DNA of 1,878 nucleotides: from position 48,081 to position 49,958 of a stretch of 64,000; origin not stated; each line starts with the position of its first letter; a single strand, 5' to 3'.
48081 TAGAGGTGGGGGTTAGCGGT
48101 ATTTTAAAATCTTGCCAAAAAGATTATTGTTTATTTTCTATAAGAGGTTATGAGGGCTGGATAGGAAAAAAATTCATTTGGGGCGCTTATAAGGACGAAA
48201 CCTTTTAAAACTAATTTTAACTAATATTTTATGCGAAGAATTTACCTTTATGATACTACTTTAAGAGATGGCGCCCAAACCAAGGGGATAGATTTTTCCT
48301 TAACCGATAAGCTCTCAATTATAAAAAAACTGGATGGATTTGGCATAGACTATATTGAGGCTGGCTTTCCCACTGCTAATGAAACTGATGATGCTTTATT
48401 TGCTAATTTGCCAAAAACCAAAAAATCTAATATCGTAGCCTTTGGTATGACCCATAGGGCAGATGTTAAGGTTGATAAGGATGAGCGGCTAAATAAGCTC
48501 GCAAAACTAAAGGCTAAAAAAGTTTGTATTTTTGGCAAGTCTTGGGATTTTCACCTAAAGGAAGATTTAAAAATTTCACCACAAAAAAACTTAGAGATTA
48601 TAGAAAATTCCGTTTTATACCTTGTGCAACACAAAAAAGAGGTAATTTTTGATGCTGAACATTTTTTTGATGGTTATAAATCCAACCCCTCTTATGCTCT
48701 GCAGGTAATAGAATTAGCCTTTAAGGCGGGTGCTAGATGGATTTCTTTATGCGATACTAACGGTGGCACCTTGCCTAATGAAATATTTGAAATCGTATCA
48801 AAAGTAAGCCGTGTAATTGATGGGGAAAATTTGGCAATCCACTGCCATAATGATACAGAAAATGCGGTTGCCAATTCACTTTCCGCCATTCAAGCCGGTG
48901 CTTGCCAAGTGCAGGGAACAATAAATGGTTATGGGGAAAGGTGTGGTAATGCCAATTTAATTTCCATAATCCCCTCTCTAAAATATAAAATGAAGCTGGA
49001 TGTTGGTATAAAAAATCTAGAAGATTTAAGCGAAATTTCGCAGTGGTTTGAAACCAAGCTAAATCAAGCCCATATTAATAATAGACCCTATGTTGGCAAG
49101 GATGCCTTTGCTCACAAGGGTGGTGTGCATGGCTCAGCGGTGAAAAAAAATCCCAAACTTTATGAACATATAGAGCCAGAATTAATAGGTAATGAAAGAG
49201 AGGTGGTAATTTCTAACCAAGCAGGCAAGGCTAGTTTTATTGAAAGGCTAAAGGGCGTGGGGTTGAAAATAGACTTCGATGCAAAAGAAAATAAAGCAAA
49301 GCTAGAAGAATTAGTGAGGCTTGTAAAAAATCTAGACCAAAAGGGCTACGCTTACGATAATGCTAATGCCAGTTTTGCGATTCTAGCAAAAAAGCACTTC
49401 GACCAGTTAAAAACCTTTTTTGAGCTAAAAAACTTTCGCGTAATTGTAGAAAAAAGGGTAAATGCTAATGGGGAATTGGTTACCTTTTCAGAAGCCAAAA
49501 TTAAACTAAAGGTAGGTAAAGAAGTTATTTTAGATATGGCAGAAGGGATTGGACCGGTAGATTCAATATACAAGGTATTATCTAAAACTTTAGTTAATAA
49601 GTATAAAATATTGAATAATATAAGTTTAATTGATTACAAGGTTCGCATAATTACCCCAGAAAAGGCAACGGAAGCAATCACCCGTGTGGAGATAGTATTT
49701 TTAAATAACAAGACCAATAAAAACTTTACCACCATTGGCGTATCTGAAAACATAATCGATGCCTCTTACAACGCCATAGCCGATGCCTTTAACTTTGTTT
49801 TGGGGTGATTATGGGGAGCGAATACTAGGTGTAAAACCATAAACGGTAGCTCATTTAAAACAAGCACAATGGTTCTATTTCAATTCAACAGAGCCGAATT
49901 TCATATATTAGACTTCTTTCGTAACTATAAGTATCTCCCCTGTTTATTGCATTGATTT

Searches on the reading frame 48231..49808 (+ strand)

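Call 25: search_protein_families(library=pfam, proteins=[window:48231-49808:+], max_evalue=0.00001)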
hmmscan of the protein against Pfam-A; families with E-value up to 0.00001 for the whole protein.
window:48231-49808:+ (525 aa): 3 families
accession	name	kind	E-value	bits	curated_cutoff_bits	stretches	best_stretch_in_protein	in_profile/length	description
PF00682.25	HMGL-like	-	1.5e-49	169.2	29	1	4-269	2-256/260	HMGL-like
PF08502.15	LeuA_dimer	-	7e-22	78.2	24.9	1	380-523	5-130/131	LeuA allosteric (dimerisation) domain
PF22617.1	HCS_D2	-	9.8e-14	51.9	27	1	288-350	2-65/82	Homocitrate synthase post-HMGL domain-like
